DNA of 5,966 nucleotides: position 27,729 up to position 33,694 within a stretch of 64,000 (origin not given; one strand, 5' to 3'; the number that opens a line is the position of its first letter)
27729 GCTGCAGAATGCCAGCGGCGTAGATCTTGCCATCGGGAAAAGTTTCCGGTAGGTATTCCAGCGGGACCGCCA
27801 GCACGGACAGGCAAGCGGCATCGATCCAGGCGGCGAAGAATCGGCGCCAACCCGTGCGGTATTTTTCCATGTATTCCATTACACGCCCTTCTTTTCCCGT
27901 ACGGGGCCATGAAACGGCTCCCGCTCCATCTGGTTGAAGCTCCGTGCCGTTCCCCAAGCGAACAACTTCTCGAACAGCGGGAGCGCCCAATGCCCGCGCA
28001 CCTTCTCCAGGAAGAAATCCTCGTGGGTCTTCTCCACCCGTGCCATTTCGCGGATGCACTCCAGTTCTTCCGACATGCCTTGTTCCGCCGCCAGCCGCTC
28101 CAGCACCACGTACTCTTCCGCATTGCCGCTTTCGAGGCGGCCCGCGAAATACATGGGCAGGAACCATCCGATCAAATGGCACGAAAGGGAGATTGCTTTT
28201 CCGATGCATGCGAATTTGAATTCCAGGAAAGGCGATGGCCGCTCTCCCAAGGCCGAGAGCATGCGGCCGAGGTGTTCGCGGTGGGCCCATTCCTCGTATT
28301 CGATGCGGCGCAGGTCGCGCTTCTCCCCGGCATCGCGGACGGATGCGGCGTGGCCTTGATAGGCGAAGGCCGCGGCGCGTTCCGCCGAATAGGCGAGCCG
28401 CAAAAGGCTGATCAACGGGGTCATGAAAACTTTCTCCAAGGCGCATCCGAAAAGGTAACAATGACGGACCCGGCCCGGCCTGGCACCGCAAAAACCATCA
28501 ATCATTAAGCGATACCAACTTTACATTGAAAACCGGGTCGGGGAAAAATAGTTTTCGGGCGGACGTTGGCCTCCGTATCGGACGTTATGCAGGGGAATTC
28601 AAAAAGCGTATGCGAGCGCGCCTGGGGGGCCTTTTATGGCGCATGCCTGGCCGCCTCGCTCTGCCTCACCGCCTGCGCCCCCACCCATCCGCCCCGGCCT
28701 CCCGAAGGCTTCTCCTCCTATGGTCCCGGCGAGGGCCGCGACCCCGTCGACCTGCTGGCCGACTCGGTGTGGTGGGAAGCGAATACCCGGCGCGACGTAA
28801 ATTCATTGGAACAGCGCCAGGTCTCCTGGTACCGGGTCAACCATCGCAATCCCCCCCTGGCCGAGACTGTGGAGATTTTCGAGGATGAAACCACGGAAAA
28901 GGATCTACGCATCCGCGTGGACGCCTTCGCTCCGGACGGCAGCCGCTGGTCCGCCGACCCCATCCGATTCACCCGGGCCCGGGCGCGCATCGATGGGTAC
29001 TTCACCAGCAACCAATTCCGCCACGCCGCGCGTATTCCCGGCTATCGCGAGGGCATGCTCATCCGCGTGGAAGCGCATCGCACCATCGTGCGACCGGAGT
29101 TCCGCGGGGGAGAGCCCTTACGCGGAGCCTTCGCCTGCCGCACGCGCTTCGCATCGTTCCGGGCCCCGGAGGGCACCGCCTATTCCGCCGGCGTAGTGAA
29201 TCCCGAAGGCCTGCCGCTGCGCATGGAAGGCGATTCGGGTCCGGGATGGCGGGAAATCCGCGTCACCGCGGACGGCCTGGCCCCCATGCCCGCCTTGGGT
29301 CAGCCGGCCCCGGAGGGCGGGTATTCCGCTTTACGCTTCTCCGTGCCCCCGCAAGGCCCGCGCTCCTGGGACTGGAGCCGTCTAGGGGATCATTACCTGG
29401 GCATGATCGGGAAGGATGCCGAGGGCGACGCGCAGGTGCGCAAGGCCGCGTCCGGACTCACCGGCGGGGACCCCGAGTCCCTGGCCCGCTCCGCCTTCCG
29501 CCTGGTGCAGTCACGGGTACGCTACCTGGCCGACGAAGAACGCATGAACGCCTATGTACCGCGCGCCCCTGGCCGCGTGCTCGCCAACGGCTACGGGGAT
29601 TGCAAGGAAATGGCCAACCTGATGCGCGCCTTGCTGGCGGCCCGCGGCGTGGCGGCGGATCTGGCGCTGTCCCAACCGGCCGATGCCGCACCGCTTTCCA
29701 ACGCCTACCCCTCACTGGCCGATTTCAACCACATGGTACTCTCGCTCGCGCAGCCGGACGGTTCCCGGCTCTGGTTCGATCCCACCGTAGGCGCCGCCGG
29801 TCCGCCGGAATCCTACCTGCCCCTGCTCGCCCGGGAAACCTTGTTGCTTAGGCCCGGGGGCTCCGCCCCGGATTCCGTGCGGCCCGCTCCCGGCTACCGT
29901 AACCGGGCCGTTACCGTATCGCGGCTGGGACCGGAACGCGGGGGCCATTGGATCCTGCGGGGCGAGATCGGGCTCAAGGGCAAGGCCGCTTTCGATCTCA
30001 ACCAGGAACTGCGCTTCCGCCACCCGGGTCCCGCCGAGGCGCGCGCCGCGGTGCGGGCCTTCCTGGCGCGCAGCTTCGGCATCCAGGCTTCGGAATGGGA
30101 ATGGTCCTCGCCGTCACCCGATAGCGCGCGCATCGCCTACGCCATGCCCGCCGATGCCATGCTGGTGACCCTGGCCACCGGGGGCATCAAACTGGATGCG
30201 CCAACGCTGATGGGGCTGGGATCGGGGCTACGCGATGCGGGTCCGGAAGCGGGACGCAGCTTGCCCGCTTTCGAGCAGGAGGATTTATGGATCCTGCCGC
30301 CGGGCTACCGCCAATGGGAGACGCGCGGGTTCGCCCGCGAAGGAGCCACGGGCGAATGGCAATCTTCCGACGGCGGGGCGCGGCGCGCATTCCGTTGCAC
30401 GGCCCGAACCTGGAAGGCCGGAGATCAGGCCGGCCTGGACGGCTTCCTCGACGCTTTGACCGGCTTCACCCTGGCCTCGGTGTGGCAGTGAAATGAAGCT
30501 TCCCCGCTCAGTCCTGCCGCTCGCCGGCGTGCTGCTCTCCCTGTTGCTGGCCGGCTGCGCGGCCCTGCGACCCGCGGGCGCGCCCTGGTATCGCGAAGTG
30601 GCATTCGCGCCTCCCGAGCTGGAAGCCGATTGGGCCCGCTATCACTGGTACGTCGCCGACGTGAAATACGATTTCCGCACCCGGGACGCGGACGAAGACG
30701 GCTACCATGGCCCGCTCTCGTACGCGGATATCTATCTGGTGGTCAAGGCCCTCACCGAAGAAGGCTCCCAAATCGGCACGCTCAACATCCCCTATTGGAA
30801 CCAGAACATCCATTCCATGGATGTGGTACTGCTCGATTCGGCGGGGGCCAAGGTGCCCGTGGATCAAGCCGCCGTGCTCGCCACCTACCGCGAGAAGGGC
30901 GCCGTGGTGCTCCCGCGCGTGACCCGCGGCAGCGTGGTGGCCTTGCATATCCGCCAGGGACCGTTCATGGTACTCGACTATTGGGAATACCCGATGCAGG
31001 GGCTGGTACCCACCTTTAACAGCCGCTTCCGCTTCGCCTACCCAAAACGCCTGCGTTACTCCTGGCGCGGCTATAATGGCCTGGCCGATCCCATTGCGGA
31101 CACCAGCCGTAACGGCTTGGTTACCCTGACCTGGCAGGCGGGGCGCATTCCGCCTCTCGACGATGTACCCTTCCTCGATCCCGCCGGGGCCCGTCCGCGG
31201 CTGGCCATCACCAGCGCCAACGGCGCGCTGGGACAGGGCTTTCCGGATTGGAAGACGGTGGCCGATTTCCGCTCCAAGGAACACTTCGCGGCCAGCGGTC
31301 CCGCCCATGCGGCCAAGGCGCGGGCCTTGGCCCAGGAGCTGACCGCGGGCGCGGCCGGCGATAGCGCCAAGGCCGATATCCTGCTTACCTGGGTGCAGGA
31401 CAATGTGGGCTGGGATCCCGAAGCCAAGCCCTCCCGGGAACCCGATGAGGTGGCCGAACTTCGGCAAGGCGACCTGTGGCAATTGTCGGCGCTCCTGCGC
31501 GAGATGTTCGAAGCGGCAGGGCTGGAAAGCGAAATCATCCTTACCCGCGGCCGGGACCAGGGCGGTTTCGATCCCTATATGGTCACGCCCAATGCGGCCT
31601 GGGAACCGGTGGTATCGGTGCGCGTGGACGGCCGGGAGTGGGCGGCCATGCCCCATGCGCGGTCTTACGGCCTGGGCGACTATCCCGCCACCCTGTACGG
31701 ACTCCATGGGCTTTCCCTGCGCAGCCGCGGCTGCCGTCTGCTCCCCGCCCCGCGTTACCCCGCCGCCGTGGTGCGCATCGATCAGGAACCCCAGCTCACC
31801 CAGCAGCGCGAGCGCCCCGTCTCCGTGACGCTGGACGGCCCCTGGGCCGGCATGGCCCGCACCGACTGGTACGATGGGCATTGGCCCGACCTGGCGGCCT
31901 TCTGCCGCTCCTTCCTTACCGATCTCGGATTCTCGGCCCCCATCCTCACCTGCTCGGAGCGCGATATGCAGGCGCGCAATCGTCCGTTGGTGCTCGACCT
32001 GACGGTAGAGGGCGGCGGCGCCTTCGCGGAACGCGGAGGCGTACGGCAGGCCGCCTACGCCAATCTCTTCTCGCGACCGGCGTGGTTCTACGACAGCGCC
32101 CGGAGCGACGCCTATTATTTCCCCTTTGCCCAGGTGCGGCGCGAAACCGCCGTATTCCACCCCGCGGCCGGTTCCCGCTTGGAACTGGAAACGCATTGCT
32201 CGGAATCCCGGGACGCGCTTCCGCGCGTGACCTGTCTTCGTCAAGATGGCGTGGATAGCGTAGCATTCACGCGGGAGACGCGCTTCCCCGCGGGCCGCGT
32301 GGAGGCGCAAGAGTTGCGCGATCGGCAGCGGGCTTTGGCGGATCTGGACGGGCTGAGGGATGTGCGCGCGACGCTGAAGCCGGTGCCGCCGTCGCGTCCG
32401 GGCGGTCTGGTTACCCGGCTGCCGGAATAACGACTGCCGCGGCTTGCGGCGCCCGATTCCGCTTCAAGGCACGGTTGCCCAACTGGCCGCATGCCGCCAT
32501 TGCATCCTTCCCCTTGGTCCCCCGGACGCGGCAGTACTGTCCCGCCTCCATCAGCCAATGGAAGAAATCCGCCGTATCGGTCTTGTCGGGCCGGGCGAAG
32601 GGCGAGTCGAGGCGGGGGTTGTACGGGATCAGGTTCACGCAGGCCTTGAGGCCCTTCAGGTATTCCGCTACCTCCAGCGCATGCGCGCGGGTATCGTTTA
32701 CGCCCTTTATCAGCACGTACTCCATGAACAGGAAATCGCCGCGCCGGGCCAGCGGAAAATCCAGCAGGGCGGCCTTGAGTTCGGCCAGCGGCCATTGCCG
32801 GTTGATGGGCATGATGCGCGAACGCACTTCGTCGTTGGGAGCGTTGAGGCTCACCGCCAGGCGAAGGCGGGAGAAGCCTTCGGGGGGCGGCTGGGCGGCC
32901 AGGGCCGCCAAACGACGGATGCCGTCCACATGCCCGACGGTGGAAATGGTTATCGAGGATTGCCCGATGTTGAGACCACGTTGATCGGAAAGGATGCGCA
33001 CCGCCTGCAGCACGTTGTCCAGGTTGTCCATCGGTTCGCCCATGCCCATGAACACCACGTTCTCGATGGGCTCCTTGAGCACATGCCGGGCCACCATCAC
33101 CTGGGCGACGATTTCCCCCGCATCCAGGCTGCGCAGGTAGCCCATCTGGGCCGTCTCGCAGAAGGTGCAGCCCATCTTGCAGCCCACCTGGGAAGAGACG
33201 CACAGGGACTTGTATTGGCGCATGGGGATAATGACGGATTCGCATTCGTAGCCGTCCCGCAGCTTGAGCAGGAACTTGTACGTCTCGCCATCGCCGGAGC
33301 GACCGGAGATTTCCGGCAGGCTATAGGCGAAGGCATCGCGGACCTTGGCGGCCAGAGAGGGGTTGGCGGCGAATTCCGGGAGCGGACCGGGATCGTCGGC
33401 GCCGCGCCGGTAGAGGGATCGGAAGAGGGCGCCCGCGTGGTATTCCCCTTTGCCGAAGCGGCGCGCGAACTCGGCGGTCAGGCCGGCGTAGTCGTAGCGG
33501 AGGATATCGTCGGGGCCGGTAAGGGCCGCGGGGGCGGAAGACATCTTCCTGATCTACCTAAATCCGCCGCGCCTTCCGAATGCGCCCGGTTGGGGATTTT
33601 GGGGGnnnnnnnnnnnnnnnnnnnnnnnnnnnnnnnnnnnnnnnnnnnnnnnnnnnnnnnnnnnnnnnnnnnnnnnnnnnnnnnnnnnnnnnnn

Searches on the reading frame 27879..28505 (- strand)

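Call 5: search_protein_families(library=pfam, proteins=[window:27879-28505:-], max_evalue=0.01)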
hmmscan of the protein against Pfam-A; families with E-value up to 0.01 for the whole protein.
window:27879-28505:- (208 aa): 2 families
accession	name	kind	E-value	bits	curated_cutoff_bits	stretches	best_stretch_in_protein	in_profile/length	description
PF02915.23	Rubrerythrin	-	3.4e-05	24.7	22.8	0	130-166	98-134/137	Rubrerythrin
PF03232.19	COQ7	-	0.00013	22.1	23.5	1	33-164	5-139/169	Ubiquinone biosynthesis protein COQ7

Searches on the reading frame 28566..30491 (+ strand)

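Call 5: search_protein_families(library=pfam, proteins=[window:28566-30491:+], max_evalue=0.01)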
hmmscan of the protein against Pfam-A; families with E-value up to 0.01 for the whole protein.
window:28566-30491:+ (641 aa): 1 family
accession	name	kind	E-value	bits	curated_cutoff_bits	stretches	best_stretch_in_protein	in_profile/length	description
PF01841.26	Transglut_core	-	0.00095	19.9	23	1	301-366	12-74/108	Transglutaminase-like superfamily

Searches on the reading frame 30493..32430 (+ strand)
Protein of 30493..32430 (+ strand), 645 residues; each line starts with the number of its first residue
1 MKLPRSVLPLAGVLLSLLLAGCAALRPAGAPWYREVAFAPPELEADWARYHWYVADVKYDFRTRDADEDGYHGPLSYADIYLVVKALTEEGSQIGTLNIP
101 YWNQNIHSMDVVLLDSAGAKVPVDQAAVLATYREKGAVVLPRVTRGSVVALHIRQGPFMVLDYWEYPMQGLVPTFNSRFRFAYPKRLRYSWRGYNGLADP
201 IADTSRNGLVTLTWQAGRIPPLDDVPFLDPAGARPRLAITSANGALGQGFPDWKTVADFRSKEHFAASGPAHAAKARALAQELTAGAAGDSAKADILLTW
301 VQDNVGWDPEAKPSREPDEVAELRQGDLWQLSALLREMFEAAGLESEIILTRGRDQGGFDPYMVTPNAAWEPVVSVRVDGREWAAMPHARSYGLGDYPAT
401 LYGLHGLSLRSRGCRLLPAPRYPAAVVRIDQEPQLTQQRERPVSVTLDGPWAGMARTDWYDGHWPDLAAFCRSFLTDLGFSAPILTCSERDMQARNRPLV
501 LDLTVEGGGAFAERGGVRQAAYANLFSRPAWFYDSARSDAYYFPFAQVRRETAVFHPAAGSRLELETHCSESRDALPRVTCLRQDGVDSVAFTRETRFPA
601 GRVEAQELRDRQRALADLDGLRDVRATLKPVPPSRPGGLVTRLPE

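Call 16: search_protein_families(library=pfam, proteins=[window:30493-32430:+], max_evalue=0.001)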
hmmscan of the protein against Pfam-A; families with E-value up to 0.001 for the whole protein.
window:30493-32430:+ (645 aa): 2 families
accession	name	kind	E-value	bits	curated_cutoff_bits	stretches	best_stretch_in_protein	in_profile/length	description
PF01841.26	Transglut_core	-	2.4e-08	34.7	23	1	277-385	1-105/108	Transglutaminase-like superfamily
PF12969.12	DUF3857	-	7.1e-08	33.1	24.6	1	80-221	9-168/170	Domain of Unknown Function with PDB structure (DUF3857)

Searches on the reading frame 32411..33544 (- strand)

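Call 16: search_protein_families(library=pfam, proteins=[window:32411-33544:-], max_evalue=0.001)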
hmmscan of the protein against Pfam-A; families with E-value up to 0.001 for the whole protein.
window:32411-33544:- (377 aa): 1 family
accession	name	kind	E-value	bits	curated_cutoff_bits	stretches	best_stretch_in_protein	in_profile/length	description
PF04055.27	Radical_SAM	-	2.8e-13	50.8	29.5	1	117-285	2-157/166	Radical SAM superfamily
